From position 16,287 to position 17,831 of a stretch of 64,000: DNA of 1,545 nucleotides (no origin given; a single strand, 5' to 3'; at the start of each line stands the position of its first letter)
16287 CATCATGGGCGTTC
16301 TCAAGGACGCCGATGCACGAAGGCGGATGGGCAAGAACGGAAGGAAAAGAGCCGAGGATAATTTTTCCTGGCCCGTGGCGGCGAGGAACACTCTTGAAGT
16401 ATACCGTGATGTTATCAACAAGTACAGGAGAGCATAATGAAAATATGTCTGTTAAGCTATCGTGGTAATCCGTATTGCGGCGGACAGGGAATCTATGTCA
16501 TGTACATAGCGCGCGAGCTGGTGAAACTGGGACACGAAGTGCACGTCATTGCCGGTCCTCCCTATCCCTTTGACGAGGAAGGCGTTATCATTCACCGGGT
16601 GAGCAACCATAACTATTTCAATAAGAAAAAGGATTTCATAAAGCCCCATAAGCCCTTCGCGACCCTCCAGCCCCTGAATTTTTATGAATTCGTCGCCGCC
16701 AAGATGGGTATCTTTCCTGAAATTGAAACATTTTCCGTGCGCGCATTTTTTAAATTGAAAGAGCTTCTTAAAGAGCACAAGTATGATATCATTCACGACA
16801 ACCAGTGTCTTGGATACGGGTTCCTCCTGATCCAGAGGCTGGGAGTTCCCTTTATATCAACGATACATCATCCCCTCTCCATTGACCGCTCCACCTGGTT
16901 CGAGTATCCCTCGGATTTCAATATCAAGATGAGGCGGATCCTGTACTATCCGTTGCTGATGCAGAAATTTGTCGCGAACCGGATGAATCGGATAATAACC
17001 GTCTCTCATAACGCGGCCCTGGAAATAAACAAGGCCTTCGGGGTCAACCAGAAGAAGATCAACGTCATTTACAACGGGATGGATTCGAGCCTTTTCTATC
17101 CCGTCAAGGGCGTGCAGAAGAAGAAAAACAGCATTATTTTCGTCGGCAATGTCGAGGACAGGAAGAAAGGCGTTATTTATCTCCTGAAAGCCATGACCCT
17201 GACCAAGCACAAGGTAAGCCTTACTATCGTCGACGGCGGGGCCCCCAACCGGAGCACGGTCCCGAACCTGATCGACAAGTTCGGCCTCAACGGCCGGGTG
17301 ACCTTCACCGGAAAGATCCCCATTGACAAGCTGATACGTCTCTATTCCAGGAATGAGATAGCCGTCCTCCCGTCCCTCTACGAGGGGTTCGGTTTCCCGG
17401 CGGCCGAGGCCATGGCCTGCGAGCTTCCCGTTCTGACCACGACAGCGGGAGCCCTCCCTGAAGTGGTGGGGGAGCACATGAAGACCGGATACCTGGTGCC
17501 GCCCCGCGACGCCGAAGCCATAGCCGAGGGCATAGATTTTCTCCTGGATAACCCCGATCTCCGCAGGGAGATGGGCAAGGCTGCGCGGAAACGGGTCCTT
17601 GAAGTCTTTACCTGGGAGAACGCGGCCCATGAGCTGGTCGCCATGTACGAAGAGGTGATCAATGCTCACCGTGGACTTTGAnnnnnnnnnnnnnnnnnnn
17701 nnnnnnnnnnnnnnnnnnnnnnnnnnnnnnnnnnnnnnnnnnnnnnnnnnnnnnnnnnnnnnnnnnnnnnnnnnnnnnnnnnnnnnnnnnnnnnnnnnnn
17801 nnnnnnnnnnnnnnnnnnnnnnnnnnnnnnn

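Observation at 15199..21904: GT4 + GT4 + SAM-methyltransferase + multidomain OmpA outer-membrane protein + MPGP-like phosphatase cluster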

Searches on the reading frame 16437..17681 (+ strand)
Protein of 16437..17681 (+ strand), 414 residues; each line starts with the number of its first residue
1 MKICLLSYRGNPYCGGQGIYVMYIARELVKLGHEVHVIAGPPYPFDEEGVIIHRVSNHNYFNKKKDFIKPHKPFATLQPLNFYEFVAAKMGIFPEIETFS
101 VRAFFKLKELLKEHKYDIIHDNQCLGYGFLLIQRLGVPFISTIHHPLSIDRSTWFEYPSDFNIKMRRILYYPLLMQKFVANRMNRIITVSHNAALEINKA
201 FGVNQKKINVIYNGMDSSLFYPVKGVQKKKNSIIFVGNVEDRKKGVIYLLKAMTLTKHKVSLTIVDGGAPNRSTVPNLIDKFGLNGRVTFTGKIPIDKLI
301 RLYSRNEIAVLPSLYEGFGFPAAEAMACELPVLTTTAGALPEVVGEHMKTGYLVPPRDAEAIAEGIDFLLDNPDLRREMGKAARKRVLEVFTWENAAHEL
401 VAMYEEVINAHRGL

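Call 3: search_protein_families(library=pfam, proteins=[window:16437-17681:+])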
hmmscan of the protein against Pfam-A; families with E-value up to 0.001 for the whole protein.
window:16437-17681:+ (414 aa): 7 families
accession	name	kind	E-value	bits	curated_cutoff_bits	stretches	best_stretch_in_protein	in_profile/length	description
PF00534.26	Glycos_transf_1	-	6.4e-40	136.9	26.4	1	224-386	9-172/172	Glycosyl transferases group 1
PF13692.12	Glyco_trans_1_4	-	1.1e-31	110.5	27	1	231-372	2-142/142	Glycosyl transferases group 1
PF13439.12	Glyco_transf_4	-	2.5e-29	102.9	28.5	1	15-217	2-168/170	Glycosyltransferase Family 4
PF13579.12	Glyco_trans_4_4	-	1.4e-17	65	29.7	1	15-214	1-158/158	Glycosyl transferase 4-like domain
PF20706.3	GT4-conflict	-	1.8e-12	47.4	26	1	184-400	148-385/385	Family 4 Glycosyltransferase in conflict systems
PF13524.12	Glyco_trans_1_2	-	3.9e-12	46.8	25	1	287-401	28-143/144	Glycosyl transferase-like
PF13477.12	Glyco_trans_4_2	-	1.9e-05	25.3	23.4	0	97-144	59-107/139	Glycosyl transferase 4-like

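Call 4: search_protein_families(library=ncbifam, proteins=[window:16437-17681:+])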
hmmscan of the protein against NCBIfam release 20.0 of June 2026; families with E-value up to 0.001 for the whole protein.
window:16437-17681:+ (414 aa): 40 families (the best 25 are shown)
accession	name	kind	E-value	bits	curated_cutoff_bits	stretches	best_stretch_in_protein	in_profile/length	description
TIGR02149.1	glgA_Coryne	subfamily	5.2e-39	134.5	302.4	1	179-408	141-391/391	glycogen synthase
TIGR03999.1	thiol_BshA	equivalog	7.2e-34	117.3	273.7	1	177-408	139-374/375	N-acetyl-alpha-D-glucosaminyl L-malate synthase BshA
TIGR03449.1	mycothiol_MshA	equivalog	7.1e-32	110.8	462.5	1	112-408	99-404/406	D-inositol-3-phosphate glycosyltransferase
TIGR03088.1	stp2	hypoth_equivalog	2.2e-31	109.2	409.05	1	174-407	128-373/374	TIGR03088 family PEP-CTERM/XrtA system glycosyltransferase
NF041876.1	EPS_EpsE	equivalog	2.9e-27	95.9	400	1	193-399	172-388/389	exopolysaccharide biosynthesis GT4 family glycosyltransferase EpsE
TIGR04157.1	glyco_rSAM_CFB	subfamily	1.4e-23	83.5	400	1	177-404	164-406/406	TIGR04157 family glycosyltransferase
TIGR04047.1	MSMEG_0565_glyc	hypoth_equivalog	4.7e-23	81.9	259.85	1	113-405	85-372/373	MSMEG_0565 family glycosyltransferase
NF047684.1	TeichurnBiosyTuaC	equivalog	3.2e-20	72.4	550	1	227-408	216-390/391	teichuronic acid biosynthesis protein TuaC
NF053787.1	GlcN_PG_synth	equivalog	3.1e-19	69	480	1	225-408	192-360/361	N-acetylglucosaminyl phosphatidylglycerol synthase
NF038295.1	EPS_HpsP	equivalog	4e-19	68.9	550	1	169-408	142-388/388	hormogonium polysaccharide biosynthesis glycosyltransferase HpsP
NF041010.1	glycosy_Agl16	equivalog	1e-17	64.1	575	1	174-407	125-351/352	glycosylation protein Agl16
NF050063.1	ProtGlycPglJ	equivalog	3.3e-17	62.7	500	1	176-390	138-350/363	N-acetylgalactosamine-N,N'-diacetylbacillosaminyl-diphospho-undecaprenol 4-alpha-N-acetylgalactosaminyltransferase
NF038298.1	EPS_HpsO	equivalog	1.3e-16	60.4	575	1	175-408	139-388/388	hormogonium polysaccharide biosynthesis glycosyltransferase HpsO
NF038255.1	exopoly_VpsD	equivalog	6.1e-16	58.3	300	1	103-408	89-380/381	VpsD family glycosyltransferase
TIGR04063.1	stp3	hypoth_equivalog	1.6e-15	56.9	442.05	1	175-408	150-396/397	TIGR04063 family PEP-CTERM/XrtA system glycosyltransferase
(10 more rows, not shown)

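Call 21: search_solved_structures(query=window:16437-17678:+, max_evalue=1e-10, show_alignments=1)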
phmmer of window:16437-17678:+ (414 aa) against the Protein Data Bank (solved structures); distinct sequences matched with E-value up to 1e-10: 13.
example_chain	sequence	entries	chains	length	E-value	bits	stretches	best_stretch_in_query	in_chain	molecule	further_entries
7qsg_A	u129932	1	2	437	1.6e-74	254.7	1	1-408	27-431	D-inositol 3-phosphate glycosyltransferase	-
6kih_A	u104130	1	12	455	1.4e-30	110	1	112-408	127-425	Tll1590 protein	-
2jjm_A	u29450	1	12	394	1.2e-22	83.9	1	181-408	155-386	GLYCOSYL TRANSFERASE, GROUP 1 FAMILY PROTEIN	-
3mbo_A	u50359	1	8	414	1.5e-22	83.6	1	181-408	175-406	Glycosyltransferase, group 1 family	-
5d00_A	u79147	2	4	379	1.3e-19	74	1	176-407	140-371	N-acetyl-alpha-D-glucosaminyl L-malate synthase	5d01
3c4q_A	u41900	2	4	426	2e-19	73.3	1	10-408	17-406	Predicted glycosyltransferases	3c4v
3c48_A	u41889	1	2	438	2.3e-19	73.1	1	10-408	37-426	Predicted glycosyltransferases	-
6tvp_A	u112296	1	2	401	2.6e-19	72.9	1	184-407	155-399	Alpha-maltose-1-phosphate synthase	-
5i45_A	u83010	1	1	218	4.2e-16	62.3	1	213-409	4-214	Glycosyl transferases group 1 family protein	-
3fro_A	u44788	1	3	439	7.3e-12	48.4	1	1-405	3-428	GlgA glycogen synthase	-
2bis_A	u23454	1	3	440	7.4e-12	48.4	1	1-405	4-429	GLGA GLYCOGEN SYNTHASE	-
3l01_A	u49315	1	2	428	1.5e-11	47.4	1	1-404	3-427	GlgA glycogen synthase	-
7mi0_A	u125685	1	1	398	7.4e-11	45.1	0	109-410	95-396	Glycosyltransferase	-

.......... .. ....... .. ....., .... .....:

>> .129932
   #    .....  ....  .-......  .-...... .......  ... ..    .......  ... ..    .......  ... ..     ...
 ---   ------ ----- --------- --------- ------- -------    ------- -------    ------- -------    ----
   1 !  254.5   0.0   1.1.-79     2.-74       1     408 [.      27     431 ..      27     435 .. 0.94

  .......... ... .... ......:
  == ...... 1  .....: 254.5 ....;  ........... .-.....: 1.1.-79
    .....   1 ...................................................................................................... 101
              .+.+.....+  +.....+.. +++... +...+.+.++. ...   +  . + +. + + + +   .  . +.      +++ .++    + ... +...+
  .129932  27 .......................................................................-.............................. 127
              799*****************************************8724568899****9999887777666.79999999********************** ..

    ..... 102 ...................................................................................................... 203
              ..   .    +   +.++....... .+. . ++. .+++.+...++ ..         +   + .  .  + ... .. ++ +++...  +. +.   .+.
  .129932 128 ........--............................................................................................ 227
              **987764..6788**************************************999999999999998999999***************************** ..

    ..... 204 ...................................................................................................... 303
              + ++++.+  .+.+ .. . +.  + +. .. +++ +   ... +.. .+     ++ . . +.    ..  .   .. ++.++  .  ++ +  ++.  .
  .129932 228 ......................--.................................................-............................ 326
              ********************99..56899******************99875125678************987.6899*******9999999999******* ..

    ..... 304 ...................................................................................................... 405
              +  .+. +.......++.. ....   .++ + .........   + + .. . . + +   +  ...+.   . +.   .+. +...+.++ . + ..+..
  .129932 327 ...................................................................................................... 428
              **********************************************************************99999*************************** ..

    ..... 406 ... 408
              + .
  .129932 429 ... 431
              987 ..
